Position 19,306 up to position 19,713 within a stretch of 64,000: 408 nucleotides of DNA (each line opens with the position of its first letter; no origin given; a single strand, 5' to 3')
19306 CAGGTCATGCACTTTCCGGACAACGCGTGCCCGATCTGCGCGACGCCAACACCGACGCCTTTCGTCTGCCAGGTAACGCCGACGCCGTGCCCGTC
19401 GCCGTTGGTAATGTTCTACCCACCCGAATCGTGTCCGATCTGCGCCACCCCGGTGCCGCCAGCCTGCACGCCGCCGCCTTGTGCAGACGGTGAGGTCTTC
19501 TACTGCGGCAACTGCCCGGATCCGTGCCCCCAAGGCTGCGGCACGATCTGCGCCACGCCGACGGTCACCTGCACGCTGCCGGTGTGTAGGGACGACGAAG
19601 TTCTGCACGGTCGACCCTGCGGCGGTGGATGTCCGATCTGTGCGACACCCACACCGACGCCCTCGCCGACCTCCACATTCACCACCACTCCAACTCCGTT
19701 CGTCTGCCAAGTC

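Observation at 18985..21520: Two adjacent secreted proteins carrying dockerin-like Ca-binding repeats; one is a novel 4-Cys tandem-repeat protein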

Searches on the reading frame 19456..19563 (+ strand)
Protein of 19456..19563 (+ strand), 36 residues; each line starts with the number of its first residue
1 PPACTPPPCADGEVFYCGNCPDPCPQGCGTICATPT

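Call 27: search_protein_representatives(alignment_id=A1)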
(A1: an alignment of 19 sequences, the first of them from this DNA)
Query: 19 sequences, 33 profile positions. Proteins with E-value up to 0.001 (for the whole library): 230; up to 1e-10: 40; up to 1e-30: 5. The best 150 are listed.
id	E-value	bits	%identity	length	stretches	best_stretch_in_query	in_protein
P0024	1.6e-40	152.9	-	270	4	2-33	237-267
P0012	1.2e-32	127.7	-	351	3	1-33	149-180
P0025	1.9e-32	127.1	-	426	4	2-33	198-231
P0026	8.5e-32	125.0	-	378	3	2-33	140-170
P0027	1.7e-31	124.1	-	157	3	2-32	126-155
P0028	2.2e-29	117.3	-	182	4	2-33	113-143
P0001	1.4e-26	108.4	-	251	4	2-33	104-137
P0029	6.3e-23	96.6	-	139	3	1-33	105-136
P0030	3.3e-22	94.4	-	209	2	1-33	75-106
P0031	5.2e-21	90.5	-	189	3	2-33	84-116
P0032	1.1e-20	89.5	-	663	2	2-33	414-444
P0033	3.0e-20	88.1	-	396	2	1-33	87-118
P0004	1.3e-19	86.1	-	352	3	1-33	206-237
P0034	7.6e-19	83.6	-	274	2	2-33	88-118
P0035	8.6e-19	83.4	-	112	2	2-33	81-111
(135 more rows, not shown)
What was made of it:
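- The profile finds 230 representatives at E<=1e-3 and 40 at E<=1e-10 among 1.84 billion (call 27).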

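Call 47: predict_structure(alignment_id=A3)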
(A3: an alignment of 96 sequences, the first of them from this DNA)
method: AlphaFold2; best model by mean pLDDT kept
length: 36 residues; sequences in the alignment: 96
mean_pLDDT: 81.5   pTM: 0.44
mean pLDDT of the five models: 81.5, 80.7, 78.5, 78.3, 77.4
residues with pLDDT >= 90: 5; 70-90: 28; 50-70: 3; < 50: 0
segments of 3 or more residues with pLDDT < 50: none
pLDDT, mean of each block of 10 residues (from residue 1): 80 85 76 87
secondary structure, 60 per line:
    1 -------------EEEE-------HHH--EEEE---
elements in order: E14-17 E30-33
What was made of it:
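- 19456..19563 (+): Module M3, near-canonical 6-Cys form with one extra Cys, 7 in all (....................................). AF2 model with pLDDT 81.5 and two short strands (call 47).
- The AF2 model of M3 has pLDDT 81.5 and a small two-stranded fold (call 47).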

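Call 50: fold_search(model_id=the predicted structure, library=pdb)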
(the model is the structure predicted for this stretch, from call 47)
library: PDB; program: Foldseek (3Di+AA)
matches with E <= 10: 2; with E <= 0.001: 0
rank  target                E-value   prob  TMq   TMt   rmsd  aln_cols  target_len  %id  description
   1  9efk_AE               6.1e+00  0.14  0.46  0.11   4.1        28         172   21  Cryo-EM structure of the portal-tail complex of LME-1 phage (released 2025-04-16)
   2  7mts_A                8.1e+00  0.07  0.41  0.03   2.6        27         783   22  CryoEM Structure of mGlu2 - Gi Complex (released 2021-07-07)

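Call 52: search_solved_structures(query=A3, max_evalue=10, show_alignments=3)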
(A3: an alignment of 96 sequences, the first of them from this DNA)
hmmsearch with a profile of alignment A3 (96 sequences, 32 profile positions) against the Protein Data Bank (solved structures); distinct sequences matched with E-value up to 10: 1.
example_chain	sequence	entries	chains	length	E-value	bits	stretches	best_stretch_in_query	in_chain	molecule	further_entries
7p20_A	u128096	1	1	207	0.014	18.6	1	2-29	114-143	Pathogenesis-related 5 protein Jun a 3.0101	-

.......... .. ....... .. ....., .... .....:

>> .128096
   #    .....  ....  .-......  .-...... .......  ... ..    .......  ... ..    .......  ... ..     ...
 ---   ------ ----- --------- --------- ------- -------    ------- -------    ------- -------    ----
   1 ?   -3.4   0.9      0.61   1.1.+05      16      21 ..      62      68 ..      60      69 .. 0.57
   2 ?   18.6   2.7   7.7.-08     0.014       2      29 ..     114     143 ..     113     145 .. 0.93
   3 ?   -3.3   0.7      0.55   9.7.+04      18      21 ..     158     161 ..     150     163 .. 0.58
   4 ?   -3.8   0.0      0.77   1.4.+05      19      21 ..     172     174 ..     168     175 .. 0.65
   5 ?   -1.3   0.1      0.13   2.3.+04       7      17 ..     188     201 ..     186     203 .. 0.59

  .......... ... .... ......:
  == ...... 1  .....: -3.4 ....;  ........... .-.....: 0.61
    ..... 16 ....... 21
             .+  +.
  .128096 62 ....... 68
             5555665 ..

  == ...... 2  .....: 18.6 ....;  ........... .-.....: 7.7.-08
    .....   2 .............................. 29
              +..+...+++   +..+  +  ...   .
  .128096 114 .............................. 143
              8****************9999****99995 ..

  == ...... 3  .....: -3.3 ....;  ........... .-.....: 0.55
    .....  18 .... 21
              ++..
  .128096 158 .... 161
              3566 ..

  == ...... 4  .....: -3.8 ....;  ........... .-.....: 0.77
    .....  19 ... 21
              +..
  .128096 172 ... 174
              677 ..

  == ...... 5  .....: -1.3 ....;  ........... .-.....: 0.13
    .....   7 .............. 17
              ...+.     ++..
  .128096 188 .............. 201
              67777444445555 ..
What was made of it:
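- Closest known: Thaumatin-like protein segment. Same: It shares C-T-A-P-A-C-x7-C-P...GGC (E=0.014, 18.6 bits) (call 52).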

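Call 59: search_protein_families(library=pfam, alignment_id=A4, max_evalue=0.0001)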
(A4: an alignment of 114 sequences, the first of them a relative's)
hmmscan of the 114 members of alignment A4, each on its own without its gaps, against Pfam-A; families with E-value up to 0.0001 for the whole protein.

A. member 1, P0024 (270 aa): 1 family
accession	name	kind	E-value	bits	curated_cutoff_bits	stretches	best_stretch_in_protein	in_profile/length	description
PF08239.17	SH3_3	-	2.9e-06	27.8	27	1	50-99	2-51/54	Bacterial SH3 domain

B. families by the number of members that match (of 114 scanned): 85 families (the first 25 are shown)
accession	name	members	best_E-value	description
PF07676.18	PD40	5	9.5e-20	WD40-like Beta Propeller Repeat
PF13620.12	CarboxypepD_reg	5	6.1e-10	Carboxypeptidase regulatory-like domain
PF25174.1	Beta-prop_THOC3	3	3.1e-40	THOC3 beta-propeller domain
PF23414.1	Beta-prop_EML_2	3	5.8e-34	Echinoderm microtubule-associated protein second beta-propeller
PF01476.26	LysM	3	7.4e-26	LysM domain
PF00069.31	Pkinase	2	2.1e-45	Protein kinase domain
PF00400.38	WD40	2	8.2e-38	WD domain, G-beta repeat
PF24814.1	WD40_Prp19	2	2.3e-34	Prp19 WD40 domain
PF24817.1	WD40_WDHD1_1st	2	1.9e-33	WDHD1 first WD40 domain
PF25173.1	Beta-prop_WDR3_1st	2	4.3e-29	WDR3 first beta-propeller domain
PF24807.1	WD40_CDC20-Fz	2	1.5e-25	CDC20/Fizzy WD40 domain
PF12894.13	ANAPC4_WD40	2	1.3e-23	Anaphase-promoting complex subunit 4 WD40 domain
PF04885.19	Stig1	2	2.2e-23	Stigma-specific STIG1-like protein family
PF00246.29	Peptidase_M14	2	8.8e-15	Zinc carboxypeptidase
PF24796.1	WDR55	2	5e-14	WDR55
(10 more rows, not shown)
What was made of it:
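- Closest known: Fungal CBM1 and other small disulfide-rich modules on Pro/Thr linkers. Different: The modules are tandemly arrayed and attached to non-CAZy domains (call 59).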
